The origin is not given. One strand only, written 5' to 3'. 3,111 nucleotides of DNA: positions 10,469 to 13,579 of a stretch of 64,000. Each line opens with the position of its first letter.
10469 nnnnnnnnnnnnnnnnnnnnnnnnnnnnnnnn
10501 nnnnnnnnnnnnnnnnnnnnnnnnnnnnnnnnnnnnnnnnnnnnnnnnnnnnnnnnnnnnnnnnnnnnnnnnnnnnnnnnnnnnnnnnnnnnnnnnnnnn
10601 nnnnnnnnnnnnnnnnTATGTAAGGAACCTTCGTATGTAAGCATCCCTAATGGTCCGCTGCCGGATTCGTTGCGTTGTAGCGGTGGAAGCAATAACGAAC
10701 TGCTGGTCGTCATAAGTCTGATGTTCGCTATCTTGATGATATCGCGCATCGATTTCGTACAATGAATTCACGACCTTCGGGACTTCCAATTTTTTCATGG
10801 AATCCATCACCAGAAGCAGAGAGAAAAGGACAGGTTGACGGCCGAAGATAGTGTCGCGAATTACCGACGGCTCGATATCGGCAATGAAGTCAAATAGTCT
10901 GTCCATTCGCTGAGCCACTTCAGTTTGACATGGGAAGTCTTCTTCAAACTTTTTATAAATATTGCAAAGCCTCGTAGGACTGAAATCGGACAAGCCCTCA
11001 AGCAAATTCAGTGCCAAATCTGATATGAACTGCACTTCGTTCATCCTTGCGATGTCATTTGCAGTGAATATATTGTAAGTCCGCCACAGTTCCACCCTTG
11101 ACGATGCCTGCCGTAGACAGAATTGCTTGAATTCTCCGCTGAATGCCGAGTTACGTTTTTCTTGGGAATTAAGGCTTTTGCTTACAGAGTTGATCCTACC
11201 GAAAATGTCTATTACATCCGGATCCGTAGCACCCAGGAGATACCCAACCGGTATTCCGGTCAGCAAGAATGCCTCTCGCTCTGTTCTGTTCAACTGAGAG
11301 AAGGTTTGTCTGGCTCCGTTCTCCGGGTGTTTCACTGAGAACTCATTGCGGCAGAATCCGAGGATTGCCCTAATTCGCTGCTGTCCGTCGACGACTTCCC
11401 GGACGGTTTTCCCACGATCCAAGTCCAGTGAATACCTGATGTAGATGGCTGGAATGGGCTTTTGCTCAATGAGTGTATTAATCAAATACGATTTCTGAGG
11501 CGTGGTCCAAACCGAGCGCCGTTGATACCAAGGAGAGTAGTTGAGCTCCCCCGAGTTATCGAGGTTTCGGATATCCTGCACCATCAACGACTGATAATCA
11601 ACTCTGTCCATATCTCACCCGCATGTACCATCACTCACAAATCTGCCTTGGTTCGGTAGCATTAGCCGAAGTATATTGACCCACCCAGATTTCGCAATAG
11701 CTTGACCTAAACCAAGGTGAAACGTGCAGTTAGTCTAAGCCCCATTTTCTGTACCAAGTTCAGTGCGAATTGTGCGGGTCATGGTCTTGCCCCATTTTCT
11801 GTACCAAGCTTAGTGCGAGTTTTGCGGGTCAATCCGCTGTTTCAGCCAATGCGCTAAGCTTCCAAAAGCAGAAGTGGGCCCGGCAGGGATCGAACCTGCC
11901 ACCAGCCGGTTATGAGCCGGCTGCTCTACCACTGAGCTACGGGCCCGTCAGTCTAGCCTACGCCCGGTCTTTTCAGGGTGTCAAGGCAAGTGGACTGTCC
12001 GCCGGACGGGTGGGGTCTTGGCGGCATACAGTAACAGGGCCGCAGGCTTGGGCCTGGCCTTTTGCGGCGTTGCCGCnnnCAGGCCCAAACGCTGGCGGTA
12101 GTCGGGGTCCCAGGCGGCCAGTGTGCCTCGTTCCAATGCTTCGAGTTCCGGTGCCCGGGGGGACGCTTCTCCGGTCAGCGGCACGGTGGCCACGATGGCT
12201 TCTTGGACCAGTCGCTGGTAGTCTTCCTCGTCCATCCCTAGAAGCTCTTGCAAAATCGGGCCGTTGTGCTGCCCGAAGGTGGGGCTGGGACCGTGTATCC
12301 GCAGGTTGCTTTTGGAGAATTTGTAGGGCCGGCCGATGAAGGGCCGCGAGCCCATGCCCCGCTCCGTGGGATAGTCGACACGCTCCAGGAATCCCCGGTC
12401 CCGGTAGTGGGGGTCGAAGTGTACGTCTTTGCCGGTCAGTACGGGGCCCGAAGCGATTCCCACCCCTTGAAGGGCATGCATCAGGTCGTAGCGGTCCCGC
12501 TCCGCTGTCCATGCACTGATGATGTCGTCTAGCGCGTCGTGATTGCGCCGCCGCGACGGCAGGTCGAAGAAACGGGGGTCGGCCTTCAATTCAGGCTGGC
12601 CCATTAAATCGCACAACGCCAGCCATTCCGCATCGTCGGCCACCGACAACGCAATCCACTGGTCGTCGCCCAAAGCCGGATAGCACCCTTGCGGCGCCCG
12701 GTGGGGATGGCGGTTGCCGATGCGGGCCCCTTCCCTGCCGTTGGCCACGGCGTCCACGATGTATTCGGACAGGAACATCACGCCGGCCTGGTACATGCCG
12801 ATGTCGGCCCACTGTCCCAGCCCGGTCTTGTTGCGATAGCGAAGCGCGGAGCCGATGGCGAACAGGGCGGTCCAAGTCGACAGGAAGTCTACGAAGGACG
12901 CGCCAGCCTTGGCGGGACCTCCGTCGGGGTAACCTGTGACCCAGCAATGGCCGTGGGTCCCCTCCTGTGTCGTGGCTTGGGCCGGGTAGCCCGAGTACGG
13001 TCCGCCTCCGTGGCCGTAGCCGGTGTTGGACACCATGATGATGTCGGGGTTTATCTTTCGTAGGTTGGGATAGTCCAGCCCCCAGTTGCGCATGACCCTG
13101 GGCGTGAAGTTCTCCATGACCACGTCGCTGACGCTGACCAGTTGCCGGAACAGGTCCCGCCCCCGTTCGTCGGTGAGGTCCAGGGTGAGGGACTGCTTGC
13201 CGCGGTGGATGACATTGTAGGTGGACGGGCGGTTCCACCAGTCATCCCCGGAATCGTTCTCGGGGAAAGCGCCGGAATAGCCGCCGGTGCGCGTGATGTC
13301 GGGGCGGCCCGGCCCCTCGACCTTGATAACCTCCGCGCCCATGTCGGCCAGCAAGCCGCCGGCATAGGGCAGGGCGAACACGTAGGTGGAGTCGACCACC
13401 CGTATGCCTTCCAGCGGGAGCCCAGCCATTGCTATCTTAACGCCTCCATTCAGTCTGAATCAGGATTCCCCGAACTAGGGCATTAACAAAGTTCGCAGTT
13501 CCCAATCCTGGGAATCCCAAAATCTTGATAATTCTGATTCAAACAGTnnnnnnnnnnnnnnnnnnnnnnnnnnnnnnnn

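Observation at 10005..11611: Translationally coupled DUF262 + HEPN two-gene module in an AT-richer islet at a tRNA 3' end (candidate novel defence system)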

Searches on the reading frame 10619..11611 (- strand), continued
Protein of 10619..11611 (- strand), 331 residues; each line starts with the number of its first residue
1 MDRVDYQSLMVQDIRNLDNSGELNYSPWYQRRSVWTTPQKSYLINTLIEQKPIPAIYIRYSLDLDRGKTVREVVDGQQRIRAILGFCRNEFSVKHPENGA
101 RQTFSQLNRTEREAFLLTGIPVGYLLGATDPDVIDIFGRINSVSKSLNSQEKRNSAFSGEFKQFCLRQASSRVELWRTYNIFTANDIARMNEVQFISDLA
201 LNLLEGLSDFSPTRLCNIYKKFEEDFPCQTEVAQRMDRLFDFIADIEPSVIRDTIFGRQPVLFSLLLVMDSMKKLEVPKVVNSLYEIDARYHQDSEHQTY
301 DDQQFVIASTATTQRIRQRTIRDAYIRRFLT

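Call 88: find_homologous_proteins(query=L022:3440-4072:+, max_evalue=0.00001)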
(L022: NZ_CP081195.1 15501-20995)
Query L022:3440-4072:+ (211 aa): 40 proteins with E <= 0.00001 among 244 candidates.
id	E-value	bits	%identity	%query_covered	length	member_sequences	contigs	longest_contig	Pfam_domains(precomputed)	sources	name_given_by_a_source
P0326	1.2e-130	451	100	100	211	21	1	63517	PF18735.7,PF18737.7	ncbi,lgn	ncbi:hypothetical protein AB9W30_003762 [Escherichia coli]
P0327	9.1e-130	448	100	100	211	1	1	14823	PF18735.7,PF18737.7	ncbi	-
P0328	1.2e-129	448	99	100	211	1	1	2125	PF18735.7,PF18737.7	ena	-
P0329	1.5e-129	448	99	100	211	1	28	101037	PF18735.7,PF18737.7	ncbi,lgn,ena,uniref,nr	ncbi:TPA: hypothetical protein OKD15_003760 [Escherichia coli]|uniref:MAE_28990/MAE_18760 family HEP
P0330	2.2e-129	447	99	100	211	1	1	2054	PF18735.7,PF18737.7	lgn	-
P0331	1.1e-128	445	99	100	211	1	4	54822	PF18735.7,PF18737.7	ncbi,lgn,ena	ncbi:MAE_28990/MAE_18760 family HEPN-like nuclease [Escherichia coli]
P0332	1.9e-127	441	98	100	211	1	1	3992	PF18735.7,PF18737.7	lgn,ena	-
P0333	2.5e-75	271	97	62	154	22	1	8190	-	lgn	-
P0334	6.2e-46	175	46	100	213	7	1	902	PF18735.7,PF18737.7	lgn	-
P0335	1.8e-45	173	49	97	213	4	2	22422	PF18735.7,PF18737.7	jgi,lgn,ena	jgi:hypothetical protein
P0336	4.9e-44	169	47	97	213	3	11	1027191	PF18735.7,PF18737.7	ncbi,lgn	-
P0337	3.5e-43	166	45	100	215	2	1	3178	PF18735.7,PF18737.7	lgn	-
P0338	5.2e-42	162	47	95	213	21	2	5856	PF18735.7,PF18737.7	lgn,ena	-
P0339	5.9e-42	162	48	97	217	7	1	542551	PF18735.7,PF18737.7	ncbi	-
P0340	2.0e-41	160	45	98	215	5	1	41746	PF18735.7,PF18737.7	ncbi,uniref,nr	ncbi:HEPN domain-containing protein [Citrobacter sp. Ce006]|uniref:MAE_28990/MAE_18760 family HEPN-l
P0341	2.9e-41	159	43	98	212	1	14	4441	PF18735.7,PF18737.7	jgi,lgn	-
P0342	3.6e-41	159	42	100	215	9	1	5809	PF18735.7,PF18737.7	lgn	-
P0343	6.0e-41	158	45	100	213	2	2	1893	PF18735.7,PF18737.7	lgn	-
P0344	2.8e-39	153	38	98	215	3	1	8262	PF18735.7,PF18737.7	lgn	-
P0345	3.1e-39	153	44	98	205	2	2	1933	PF18735.7,PF18737.7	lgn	-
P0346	3.7e-39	153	38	98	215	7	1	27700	PF18735.7,PF18737.7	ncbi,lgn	-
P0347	6.2e-39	152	36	98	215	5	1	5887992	PF18735.7,PF18737.7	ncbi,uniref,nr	ncbi:MAE_28990/MAE_18760 family HEPN-like nuclease [Pseudomonas syringae]|uniref:MAE_28990/MAE_18760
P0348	2.1e-38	150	36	98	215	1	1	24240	PF18735.7,PF18737.7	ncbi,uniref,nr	ncbi:MAE_28990/MAE_18760 family HEPN-like nuclease [Pseudomonas syringae]|uniref:MAE_28990/MAE_18760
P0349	1.1e-37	148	38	98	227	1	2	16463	PF18735.7,PF18737.7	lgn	-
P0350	1.6e-37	147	36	98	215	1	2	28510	PF18735.7,PF18737.7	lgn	-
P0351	9.0e-37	145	36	98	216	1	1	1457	PF18735.7,PF18737.7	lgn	-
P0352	3.6e-36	143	36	98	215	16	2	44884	PF18735.7,PF18737.7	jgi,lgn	jgi:hypothetical protein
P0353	3.9e-36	143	46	87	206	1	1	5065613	PF18735.7,PF18737.7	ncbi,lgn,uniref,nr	ncbi:MAE_28990/MAE_18760 family HEPN-like nuclease [Dickeya dadantii]|uniref:MAE_28990/MAE_18760 fam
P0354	4.7e-36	142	43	100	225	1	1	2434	PF18735.7,PF18737.7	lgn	-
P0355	5.3e-36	142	37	98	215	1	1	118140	PF18735.7,PF18737.7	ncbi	-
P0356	1.4e-35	141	38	98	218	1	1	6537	PF18735.7,PF18737.7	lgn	-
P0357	5.4e-35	139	39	95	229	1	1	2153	PF18735.7,PF18737.7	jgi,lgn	-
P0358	1.9e-34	137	37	96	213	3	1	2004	PF18735.7,PF18737.7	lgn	-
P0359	4.7e-34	136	45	87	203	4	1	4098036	PF18735.7,PF18737.7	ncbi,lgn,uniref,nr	ncbi:HEPN domain-containing protein [Pantoea agglomerans]|uniref:HEPN domain-containing protein n=1 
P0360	1.3e-33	134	41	92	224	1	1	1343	PF18735.7,PF18737.7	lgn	-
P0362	4.1e-28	117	36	98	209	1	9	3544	PF18735.7,PF18737.7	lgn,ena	-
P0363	4.0e-27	113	37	90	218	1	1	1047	PF18735.7,PF18737.7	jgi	jgi:hypothetical protein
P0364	1.2e-15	76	40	49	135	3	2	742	PF18735.7,PF18737.7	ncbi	ncbi:hypothetical protein D9M71_601710 [compost metagenome]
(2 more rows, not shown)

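Call 97: find_related_loci(query=A3, collection=viral_contigs, flank=6000)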
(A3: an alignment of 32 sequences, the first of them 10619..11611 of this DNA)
Query A3 (331 aa) in viral_contigs; peptide patterns used: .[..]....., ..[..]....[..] (x = any residue, [..] = any of these).
257 stretches matched a pattern; 55 encode a relative of the query (tblastn E <= 1e-3); 55 distinct loci.
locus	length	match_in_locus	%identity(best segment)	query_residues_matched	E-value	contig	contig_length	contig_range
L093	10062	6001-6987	58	1-330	4e-130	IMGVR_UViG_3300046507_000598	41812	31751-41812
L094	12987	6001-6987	51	1-330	8e-114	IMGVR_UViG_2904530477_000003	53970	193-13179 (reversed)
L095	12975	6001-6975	50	1-326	3e-111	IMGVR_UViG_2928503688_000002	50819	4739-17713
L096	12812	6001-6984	48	1-323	7e-105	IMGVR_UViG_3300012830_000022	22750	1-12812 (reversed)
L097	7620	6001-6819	53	1-273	4e-104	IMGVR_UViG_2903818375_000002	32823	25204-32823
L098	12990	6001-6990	33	11-327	2e-51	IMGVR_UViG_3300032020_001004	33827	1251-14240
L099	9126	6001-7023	32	5-330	4e-49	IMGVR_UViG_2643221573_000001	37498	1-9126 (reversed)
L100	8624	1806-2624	32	1-273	3e-46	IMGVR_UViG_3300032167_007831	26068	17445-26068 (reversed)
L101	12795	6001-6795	35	11-273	1e-45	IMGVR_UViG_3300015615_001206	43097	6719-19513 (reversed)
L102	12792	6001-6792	35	1-266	6e-45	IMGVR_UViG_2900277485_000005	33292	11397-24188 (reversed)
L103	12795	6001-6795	35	11-273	4e-45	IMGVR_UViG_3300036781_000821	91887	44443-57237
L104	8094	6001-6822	34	1-269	1e-44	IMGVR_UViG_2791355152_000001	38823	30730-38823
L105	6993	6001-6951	32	23-322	3e-44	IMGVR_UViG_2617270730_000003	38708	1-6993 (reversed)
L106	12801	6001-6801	35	1-266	1e-43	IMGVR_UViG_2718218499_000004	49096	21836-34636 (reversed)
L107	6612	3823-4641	32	11-269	6e-40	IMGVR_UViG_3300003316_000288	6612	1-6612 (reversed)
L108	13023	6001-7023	31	1-318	1e-39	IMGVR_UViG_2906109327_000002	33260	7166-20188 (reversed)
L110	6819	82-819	31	29-273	8e-39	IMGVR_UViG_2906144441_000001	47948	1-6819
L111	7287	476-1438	31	22-326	5e-38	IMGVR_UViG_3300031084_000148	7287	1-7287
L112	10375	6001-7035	27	3-330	3e-37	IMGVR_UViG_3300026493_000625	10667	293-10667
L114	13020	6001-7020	29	3-326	9e-39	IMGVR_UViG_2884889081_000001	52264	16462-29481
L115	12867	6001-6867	31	29-324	1e-35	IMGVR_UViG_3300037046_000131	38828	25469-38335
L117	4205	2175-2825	32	29-243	1e-34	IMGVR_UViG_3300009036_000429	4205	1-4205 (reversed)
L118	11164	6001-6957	28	29-331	3e-34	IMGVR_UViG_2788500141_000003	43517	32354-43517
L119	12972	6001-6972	27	23-330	7e-33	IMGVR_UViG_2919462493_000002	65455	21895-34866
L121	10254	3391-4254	29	4-295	5e-31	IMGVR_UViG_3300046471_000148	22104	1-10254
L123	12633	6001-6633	29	21-227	1e-25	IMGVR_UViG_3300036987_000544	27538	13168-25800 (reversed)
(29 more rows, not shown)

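Call 100: search_protein_families(library=padloc, proteins=[L110:1061-1708:+, L111:1467-2120:+, L112:7052-7687:+, L114:7034-7717:+, L115:6942-7610:+, L117:3156-3809:+, L118:6980-7624:+, L119:6996-7658:+, L121:4414-5061:+, L123:7013-7654:+], max_evalue=0.01)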
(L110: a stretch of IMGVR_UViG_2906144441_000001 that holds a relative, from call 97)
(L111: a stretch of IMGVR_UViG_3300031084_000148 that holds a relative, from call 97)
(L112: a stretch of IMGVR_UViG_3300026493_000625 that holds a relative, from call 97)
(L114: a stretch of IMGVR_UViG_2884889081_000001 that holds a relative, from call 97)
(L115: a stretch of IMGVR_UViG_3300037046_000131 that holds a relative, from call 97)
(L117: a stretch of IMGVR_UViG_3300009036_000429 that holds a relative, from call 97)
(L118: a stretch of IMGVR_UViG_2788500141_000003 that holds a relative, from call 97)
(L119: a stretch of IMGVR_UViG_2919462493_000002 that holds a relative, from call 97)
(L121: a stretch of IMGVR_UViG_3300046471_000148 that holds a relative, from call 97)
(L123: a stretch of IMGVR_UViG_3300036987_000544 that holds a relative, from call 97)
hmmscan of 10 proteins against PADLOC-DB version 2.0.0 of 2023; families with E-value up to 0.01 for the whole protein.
L110:1061-1708:+ (216 aa): 0 families

L111:1467-2120:+ (218 aa): 0 families

L112:7052-7687:+ (212 aa): 0 families

L114:7034-7717:+ (228 aa): 0 families

L115:6942-7610:+ (223 aa): 1 family
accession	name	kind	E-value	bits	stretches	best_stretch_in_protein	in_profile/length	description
PDLC04378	PDC-M05B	-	0.0042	15.3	0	70-104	61-95/153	-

L117:3156-3809:+ (218 aa): 0 families

L118:6980-7624:+ (215 aa): 0 families

L119:6996-7658:+ (221 aa): 0 families

L121:4414-5061:+ (216 aa): 0 families

L123:7013-7654:+ (214 aa): 0 families

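Call 101: search_protein_families(library=pfam, proteins=[L099:7040-7660:+, L101:7057-7695:+, L104:7067-7675:+, L108:7061-7672:+, L112:7052-7687:+, L114:7034-7717:+, L115:6942-7610:+, L118:6980-7624:+, L119:6996-7658:+, L123:7013-7654:+], max_evalue=0.01)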
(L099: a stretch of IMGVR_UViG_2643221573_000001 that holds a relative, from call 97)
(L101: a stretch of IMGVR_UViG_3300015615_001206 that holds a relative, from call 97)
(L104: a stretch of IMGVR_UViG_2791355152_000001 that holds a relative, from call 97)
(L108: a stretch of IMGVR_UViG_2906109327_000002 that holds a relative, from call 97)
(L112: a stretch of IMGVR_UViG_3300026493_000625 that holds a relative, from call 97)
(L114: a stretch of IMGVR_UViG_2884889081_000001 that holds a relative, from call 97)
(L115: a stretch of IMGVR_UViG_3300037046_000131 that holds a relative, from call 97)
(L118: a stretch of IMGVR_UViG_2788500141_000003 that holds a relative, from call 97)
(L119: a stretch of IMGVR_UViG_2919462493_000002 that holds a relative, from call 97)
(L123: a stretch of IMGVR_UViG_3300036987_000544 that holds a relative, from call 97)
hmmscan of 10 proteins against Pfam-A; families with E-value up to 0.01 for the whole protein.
L099:7040-7660:+ (207 aa): 0 families

L101:7057-7695:+ (213 aa): 1 family
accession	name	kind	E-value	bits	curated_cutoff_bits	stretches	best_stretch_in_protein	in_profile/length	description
PF18735.6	HEPN_RiboL-PSP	-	1.2e-06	29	28.4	1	134-164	143-171/191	RiboL-PSP-HEPN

L104:7067-7675:+ (203 aa): 1 family
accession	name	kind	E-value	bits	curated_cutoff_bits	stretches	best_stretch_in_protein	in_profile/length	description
PF18735.6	HEPN_RiboL-PSP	-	0.0024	18.2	28.4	1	21-144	14-162/191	RiboL-PSP-HEPN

L108:7061-7672:+ (204 aa): 1 family
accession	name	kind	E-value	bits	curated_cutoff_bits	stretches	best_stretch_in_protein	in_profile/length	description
PF18735.6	HEPN_RiboL-PSP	-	0.0094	16.3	28.4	0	29-152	19-168/191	RiboL-PSP-HEPN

L112:7052-7687:+ (212 aa): 0 families

L114:7034-7717:+ (228 aa): 0 families

L115:6942-7610:+ (223 aa): 0 families

L118:6980-7624:+ (215 aa): 0 families

L119:6996-7658:+ (221 aa): 0 families

L123:7013-7654:+ (214 aa): 0 families

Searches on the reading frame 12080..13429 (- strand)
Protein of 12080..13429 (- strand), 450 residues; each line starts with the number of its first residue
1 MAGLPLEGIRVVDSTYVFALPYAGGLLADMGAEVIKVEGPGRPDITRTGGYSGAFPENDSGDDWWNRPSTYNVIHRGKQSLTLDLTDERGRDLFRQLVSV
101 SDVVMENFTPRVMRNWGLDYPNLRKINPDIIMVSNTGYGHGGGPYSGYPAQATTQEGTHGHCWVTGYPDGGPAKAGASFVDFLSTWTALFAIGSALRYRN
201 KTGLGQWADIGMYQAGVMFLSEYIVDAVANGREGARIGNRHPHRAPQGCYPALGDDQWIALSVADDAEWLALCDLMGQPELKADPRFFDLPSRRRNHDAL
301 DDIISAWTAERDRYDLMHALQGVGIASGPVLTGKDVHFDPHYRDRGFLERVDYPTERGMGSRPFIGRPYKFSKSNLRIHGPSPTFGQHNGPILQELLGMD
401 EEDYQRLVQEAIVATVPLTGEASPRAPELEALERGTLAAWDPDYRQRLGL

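Call 77: find_related_loci(query=window:12080-13429:-, collection=metagenome_contigs, flank=6000)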
Query window:12080-13429:- (450 aa) in metagenome_contigs; peptide patterns used: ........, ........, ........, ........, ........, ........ (x = any residue, [..] = any of these).
306 stretches matched a pattern; 63 encode a relative of the query (tblastn E <= 1e-3); 63 distinct loci.
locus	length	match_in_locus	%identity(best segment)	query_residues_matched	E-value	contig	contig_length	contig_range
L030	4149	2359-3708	83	1-450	0e+0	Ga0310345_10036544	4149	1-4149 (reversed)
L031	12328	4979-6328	78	1-450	0e+0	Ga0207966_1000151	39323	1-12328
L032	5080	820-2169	78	1-450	0e+0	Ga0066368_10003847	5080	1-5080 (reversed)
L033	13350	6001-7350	79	1-450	0e+0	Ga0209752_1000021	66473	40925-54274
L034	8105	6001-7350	78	1-450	0e+0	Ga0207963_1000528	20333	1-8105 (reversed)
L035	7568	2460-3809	78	1-450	0e+0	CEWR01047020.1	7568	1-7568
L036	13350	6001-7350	78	1-450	0e+0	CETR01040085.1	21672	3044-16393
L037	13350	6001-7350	78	1-450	0e+0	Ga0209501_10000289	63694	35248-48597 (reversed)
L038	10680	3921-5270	77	1-450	0e+0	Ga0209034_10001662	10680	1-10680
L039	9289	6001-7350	77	1-450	0e+0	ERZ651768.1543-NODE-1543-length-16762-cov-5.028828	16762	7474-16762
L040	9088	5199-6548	78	1-450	0e+0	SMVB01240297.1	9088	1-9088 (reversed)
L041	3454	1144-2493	78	1-450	0e+0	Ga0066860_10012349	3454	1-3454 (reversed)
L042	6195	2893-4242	78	1-450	0e+0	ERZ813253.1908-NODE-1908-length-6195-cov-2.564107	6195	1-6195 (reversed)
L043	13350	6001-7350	77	1-450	0e+0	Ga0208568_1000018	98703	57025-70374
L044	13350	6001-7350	77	1-450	0e+0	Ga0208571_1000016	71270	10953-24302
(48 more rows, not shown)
